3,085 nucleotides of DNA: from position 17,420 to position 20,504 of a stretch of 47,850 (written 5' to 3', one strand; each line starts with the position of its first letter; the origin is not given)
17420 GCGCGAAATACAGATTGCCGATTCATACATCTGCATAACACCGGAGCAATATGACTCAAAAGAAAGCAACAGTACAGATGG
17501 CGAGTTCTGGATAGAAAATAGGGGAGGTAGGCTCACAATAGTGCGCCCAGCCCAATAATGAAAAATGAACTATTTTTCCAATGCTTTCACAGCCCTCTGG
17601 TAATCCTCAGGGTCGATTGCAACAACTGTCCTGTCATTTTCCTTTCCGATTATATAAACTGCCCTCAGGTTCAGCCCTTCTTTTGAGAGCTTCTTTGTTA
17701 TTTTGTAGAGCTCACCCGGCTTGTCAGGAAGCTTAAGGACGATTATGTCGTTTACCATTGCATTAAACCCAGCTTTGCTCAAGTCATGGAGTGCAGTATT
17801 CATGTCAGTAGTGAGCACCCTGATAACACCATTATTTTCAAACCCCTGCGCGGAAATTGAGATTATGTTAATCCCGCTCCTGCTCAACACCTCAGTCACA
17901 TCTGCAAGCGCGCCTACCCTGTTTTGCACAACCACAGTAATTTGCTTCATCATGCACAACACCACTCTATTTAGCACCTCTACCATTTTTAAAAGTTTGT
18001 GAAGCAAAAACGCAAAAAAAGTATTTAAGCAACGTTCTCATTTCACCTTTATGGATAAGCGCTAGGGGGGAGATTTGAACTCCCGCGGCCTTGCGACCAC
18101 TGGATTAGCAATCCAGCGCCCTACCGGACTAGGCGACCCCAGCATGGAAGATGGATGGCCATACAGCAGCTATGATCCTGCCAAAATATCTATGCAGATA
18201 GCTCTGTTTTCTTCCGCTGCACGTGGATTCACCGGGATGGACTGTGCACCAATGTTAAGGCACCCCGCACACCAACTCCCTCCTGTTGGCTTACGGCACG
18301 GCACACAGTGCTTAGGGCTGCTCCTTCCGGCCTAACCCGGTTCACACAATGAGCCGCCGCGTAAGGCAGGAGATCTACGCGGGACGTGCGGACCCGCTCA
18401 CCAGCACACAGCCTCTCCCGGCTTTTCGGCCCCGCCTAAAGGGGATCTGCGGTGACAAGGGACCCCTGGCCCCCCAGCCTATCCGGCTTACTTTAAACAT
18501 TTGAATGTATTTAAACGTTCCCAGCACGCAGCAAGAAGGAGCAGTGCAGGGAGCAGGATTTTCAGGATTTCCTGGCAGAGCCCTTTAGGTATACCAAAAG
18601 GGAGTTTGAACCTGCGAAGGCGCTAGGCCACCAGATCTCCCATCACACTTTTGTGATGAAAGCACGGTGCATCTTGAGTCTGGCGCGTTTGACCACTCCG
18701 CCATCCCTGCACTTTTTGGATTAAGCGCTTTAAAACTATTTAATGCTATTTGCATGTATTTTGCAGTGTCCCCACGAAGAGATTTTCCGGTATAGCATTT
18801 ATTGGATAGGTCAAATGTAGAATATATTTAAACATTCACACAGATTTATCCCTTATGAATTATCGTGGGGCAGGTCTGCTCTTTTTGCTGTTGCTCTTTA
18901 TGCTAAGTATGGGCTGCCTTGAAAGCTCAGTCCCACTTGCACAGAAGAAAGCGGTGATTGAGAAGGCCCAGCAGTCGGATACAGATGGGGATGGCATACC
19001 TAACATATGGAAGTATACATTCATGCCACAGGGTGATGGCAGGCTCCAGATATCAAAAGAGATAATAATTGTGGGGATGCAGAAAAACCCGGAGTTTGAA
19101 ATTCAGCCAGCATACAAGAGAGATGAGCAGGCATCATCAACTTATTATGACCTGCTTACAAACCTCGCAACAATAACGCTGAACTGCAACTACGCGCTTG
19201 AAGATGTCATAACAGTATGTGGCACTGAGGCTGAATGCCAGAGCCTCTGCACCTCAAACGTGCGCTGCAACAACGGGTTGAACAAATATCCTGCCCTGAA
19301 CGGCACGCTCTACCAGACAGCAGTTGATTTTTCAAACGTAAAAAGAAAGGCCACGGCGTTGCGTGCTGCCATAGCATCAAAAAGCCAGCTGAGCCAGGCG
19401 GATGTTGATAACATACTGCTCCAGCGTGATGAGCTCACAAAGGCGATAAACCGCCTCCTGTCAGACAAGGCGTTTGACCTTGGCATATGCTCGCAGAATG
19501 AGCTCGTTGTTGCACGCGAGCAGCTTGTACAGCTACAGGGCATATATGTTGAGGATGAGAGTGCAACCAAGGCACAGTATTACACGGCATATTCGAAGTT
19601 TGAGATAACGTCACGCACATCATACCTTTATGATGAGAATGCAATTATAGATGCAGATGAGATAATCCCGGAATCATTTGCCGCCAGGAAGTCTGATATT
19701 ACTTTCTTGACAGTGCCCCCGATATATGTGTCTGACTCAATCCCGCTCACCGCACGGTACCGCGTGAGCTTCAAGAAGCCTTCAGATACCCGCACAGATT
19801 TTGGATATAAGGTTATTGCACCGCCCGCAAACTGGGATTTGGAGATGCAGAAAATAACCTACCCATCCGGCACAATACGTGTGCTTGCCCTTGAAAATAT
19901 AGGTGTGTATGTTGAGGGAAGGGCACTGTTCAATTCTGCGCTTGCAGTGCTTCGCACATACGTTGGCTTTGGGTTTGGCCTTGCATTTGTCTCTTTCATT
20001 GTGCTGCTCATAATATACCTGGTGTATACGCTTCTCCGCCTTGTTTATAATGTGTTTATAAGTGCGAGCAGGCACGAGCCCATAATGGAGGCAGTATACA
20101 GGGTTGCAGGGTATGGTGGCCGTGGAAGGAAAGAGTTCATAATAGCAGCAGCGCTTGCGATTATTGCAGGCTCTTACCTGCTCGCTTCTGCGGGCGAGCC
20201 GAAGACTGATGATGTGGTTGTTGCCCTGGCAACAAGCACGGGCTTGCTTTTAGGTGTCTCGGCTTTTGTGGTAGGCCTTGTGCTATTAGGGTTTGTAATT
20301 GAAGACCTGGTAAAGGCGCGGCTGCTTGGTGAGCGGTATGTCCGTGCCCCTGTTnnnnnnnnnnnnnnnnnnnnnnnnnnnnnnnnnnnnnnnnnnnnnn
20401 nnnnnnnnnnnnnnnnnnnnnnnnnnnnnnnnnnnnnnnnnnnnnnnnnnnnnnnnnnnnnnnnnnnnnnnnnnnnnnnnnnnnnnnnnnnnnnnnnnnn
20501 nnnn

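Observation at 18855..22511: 1,218-aa transmembrane protein joining an ecto-domain to a helical-repeat shaft, a zinc ribbon and a C-terminal Roadblock/LC7-like domain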

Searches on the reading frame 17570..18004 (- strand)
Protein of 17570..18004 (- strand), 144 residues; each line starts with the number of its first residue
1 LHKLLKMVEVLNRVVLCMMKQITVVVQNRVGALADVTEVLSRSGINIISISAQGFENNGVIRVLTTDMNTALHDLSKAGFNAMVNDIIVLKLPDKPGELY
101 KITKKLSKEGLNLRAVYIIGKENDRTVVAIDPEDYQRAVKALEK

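Call 10: search_protein_families(library=pfam, proteins=[window:17570-18004:-], max_evalue=0.01)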
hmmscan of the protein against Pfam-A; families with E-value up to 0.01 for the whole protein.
window:17570-18004:- (144 aa): 9 families
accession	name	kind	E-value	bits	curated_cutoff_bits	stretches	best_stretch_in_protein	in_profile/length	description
PF01842.31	ACT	-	1.8e-17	63.2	27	2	21-66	2-49/66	ACT domain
PF22629.2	ACT_AHAS_ss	-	2.3e-12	47.3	27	1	22-63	1-42/67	AHAS small subunit-like ACT domain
PF19571.5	ACT_8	-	4e-11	43.3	23.5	1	19-119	3-103/141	ACT domain pair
PF13291.12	ACT_4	-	2.5e-10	41.3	27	1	21-61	8-48/80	ACT domain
PF22468.2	ACT_9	-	1.1e-08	35.2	27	1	27-77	9-59/61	ACT domain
PF13840.12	ACT_7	-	1.3e-06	28.6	27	0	23-73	10-61/65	ACT domain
PF22190.2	TTHA0829-like_ACT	-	0.00014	22.3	27.4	0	21-81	4-65/70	TTHA0829-like ACT domain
PF01709.26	Transcrip_reg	-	0.00019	21.6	27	1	23-142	19-144/160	TACO1/YebC second and third domain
PF11181.13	YflT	-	0.0025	18.7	26.2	0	100-138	13-51/99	Heat induced stress protein YflT domain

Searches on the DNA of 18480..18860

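Call 65: search_rna_families(source=window, start=18480, end=18860, threshold=evalue, max_evalue=0.01)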
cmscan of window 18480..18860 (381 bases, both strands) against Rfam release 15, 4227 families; matches with E-value up to 0.01: 0.
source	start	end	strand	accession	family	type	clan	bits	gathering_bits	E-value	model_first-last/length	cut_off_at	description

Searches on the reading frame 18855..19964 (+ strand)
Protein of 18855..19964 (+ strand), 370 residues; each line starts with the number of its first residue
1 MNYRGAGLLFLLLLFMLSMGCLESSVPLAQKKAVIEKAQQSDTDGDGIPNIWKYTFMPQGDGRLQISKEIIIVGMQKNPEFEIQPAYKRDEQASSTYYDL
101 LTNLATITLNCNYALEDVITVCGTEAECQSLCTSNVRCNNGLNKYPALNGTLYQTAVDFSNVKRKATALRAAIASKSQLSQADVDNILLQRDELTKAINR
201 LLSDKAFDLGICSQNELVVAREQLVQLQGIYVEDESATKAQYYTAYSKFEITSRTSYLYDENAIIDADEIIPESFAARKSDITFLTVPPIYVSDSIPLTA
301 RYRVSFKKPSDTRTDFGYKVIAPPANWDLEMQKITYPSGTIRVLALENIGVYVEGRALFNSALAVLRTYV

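Call 3: search_protein_families(library=pfam, proteins=[window:18855-19964:+], max_evalue=1)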
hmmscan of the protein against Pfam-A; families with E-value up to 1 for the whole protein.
window:18855-19964:+ (370 aa): 1 family
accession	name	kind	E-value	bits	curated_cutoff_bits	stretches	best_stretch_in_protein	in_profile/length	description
PF21618.2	OST_P1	-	0.17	12.7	27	1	264-304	48-88/93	Oligosaccharyl transferase, Peripheral 1 domain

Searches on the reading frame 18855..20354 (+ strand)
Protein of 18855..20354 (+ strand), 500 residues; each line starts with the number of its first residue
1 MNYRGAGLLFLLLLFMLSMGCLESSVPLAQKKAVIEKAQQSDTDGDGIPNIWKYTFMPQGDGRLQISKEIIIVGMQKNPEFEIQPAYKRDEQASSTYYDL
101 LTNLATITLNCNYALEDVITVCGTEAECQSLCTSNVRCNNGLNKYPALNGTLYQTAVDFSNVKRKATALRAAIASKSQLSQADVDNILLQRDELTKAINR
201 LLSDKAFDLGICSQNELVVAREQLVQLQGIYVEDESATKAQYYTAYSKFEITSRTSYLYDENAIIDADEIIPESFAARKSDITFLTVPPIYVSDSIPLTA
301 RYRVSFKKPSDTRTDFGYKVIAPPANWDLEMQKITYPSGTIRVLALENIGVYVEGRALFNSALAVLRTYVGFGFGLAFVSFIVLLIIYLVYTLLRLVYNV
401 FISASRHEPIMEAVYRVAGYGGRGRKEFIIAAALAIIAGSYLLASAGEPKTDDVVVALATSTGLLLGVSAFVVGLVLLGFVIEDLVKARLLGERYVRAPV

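Call 46: predict_structure(alignment_id=A6)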
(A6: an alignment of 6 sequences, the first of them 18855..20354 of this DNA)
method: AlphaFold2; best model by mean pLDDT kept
length: 500 residues; sequences in the alignment: 6
mean_pLDDT: 73.2   pTM: 0.47
mean pLDDT of the five models: 73.2, 66.0, 62.4, 60.3, 58.0
residues with pLDDT >= 90: 47; 70-90: 271; 50-70: 113; < 50: 69
segments of 3 or more residues with pLDDT < 50: 1-8, 17-30, 113-120, 138-144, 149-156, 307-310, 338-341, 343-350, 498-500
pLDDT, mean of each block of 10 residues (from residue 1): 44 48 43 80 86 85 75 90 86 87 79 47 60 50 50 54 89 83 90 91 73 81 87 84 89 79 61 79 75 65 55 73 87 63 47 60 76 84 79 81 83 72 72 89 84 65 79 85 78 59
secondary structure, 60 per line:
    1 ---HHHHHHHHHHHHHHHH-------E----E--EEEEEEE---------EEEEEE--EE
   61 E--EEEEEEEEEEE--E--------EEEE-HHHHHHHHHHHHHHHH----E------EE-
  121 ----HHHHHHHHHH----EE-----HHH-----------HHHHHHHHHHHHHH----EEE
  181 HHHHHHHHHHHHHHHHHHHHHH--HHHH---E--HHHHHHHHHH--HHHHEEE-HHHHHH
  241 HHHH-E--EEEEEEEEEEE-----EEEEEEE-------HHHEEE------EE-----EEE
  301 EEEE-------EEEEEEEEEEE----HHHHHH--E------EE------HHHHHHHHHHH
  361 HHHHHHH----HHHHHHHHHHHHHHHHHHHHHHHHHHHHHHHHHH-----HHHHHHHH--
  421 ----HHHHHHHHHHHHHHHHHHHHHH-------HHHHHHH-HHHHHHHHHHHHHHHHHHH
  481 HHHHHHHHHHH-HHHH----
elements in order: H4-19 E35-41 E51-56 E59-61 E64-74 E86-89 H91-106 H125-134 H160-173 E178-180 H181-202 H205-208 H215-224 H227-230 E231-233 H235-244 E249-259 E265-271 E282-284 E298-304 E312-322 H327-332 H350-367 H372-405 H411-418 H425-446 H454-460 H462-491 H493-496
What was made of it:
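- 18918..19934 (+): Ecto-domain, aa 22-360: an N-terminal beta part, a Cys-rich helical part and a C-terminal beta part. AF2 model, mean pLDDT 73 (call 46).
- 19935..20354 (+): Membrane block, aa 361-500: three TM helices, a conserved cytoplasmic TM1-TM2 loop (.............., aa 412-425) and a post-TM3 motif (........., aa 491-499). AF2 helices (call 46).
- Checked: AlphaFold2 also models helices there (call 46).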

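Call 55: fold_search(model_id=the predicted structure, library=pdb)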
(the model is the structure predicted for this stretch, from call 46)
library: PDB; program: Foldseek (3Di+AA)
matches with E <= 10: 384; with E <= 0.001: 0
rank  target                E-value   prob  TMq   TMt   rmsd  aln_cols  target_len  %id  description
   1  2q2e_B                1.4e-03  0.63  0.12  0.10  35.3       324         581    8  Crystal structure of the topoisomerase VI holoenzyme from Methanosarcina mazei (released 2007-07-10)
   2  9o0g_D                1.3e-02  0.25  0.12  0.11  34.4       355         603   10  CryoEM structure of M. mazei topoisomerase VI(A-E342Q)-minicircle DNA complex in cleavage state (released 2026-02-25)
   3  7ofp_B                1.0e-01  0.82  0.12  0.21   4.5        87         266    7  Apo Structure of Mu2 Adaptin Subunit (Ap50) Of AP2 Clathrin Adaptor (released 2022-06-01)
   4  2bp5_M                1.1e-01  0.89  0.12  0.23   3.7        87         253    8  MU2 ADAPTIN SUBUNIT (AP50) OF AP2 ADAPTOR (SECOND DOMAIN), COMPLEXED WITH NON-CANONICAL INTERNALIZATION PEPTIDE VEDYEQ (released 2005-07-06)
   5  3abz_A                1.1e-01  0.30  0.10  0.06  11.7       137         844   11  Crystal structure of Se-Met labeled Beta-glucosidase from Kluyveromyces marxianus (released 2010-08-11)
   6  6qh5_M                1.1e-01  0.75  0.12  0.21   4.7        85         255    8  AP2 clathrin adaptor mu2T156-phosphorylated core in closed conformation (released 2019-09-04)
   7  7e38_B                1.1e-01  0.08  0.06  0.09  26.4       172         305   10  Crystal structure of deoxypodophyllotoxin synthase from Sinopodophyllum hexandrum in complex with yatein and succinate (released 2021-12-15)
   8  3ml6_F                1.2e-01  0.89  0.12  0.17   3.9        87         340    8  a complex between Dishevelled2 and clathrin adaptor AP-2 (released 2010-08-11)
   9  7oit_AAA              1.2e-01  0.77  0.12  0.21   4.5        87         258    7  Crystal structure of AP2 Mu2 in complex with FCHO2 WxxPhi motif (P3221 crystal form) (released 2022-06-01)
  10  1bw8_A                1.2e-01  0.75  0.13  0.24   7.2       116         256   10  MU2 ADAPTIN SUBUNIT (AP50) OF AP2 ADAPTOR (SECOND DOMAIN), COMPLEXED WITH EGFR INTERNALIZATION PEPTIDE FYRALM (released 1998-11-25)
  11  7rw8_M                1.3e-01  0.89  0.12  0.15   3.8        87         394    8  AP2 bound to heparin in the closed conformation (released 2022-03-30)
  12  6bnt_A                1.3e-01  0.75  0.12  0.22   4.6        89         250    7  Crystal structure of AP2 mu1 adaptin C-terminal domain with IRS-1 peptide (released 2018-11-21)
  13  2xa7_M                1.4e-01  0.75  0.12  0.14   4.7        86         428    6  AP2 clathrin adaptor core in active complex with cargo peptides (released 2010-07-21)
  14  7oi5_B                1.4e-01  0.69  0.12  0.19   4.9        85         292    9  Crystal structure of AP2 Mu2 - FCHO2 chimera (GST cleaved) (released 2022-06-01)
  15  5fpi_A                1.5e-01  0.84  0.12  0.22   3.7        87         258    8  Mu2 adaptin subunit of the AP2 adaptor (C-terminal domain) complexed with Integrin alpha4 internalisation peptide QYKS (released 2016-01-20)
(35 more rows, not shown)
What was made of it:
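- Tried and rejected: The ecto+TM model against the PDB gave a best E of 1.4e-3 with TM-score about 0.1 (topoisomerase VI B), plus local beta-sandwich matches to mu2-adaptin at E about 0.1 (call 55).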

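Call 82: fold_search(model_id=the predicted structure, library=viral)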
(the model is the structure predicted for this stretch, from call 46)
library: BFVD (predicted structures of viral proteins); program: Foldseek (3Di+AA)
matches with E <= 10: 372; with E <= 0.001: 0
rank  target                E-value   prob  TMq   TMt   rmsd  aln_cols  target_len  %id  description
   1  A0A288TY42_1          2.3e-03  0.08  0.08  0.05  37.8       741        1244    7  Putative tail fiber [Enterococcus phage EFP01]
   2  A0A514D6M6            4.0e-03  0.08  0.07  0.07  35.1       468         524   10  Maturation [Leviviridae sp.]
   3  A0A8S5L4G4            7.4e-03  0.05  0.06  0.07  39.9       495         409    7  Maturation protein [ssRNA phage Gerhypos.1_45]
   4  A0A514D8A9            2.2e-02  0.09  0.08  0.12  35.6       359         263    9  Maturation [Leviviridae sp.]
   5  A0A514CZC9            3.0e-02  0.07  0.10  0.12  43.4       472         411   10  Maturation [Leviviridae sp.]
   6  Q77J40                3.0e-02  0.05  0.08  0.09  44.6       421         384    9  Wsv256 [White spot syndrome virus (isolate Shrimp/China/Tongan/1996)]
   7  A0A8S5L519            3.2e-02  0.07  0.08  0.10  31.5       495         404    7  Maturation protein [ssRNA phage SRR5466725_19]
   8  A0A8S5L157            4.8e-02  0.03  0.06  0.07  32.8       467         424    8  Maturation protein [ssRNA phage Gerhypos.1_5]
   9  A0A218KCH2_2          5.3e-02  0.06  0.09  0.06  34.0       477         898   11  (no name in the UniProt tables at hand)
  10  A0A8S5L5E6            6.0e-02  0.23  0.11  0.11  27.8       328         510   10  Maturation protein [ssRNA phage SRR7976310_3]
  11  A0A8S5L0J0            6.0e-02  0.04  0.07  0.09  40.8       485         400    7  Maturation protein [ssRNA phage SRR7976310_12]
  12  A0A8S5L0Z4            7.9e-02  0.03  0.07  0.09  31.6       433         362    6  Maturation protein [ssRNA phage SRR6960549_3]
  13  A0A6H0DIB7            8.4e-02  0.01  0.06  0.06  45.1       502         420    8  A2 maturation protein [Ellsworth virus]
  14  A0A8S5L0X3            9.9e-02  0.06  0.08  0.09  33.0       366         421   10  Maturation protein [ssRNA phage SRR7473382_3]
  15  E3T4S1                1.2e-01  0.03  0.08  0.09  34.6       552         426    8  Uncharacterized protein [Cafeteria roenbergensis virus (strain BV-PW1)]
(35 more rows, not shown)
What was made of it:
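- Tried and rejected: The same model against viral structures gave nothing meaningful (call 82).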
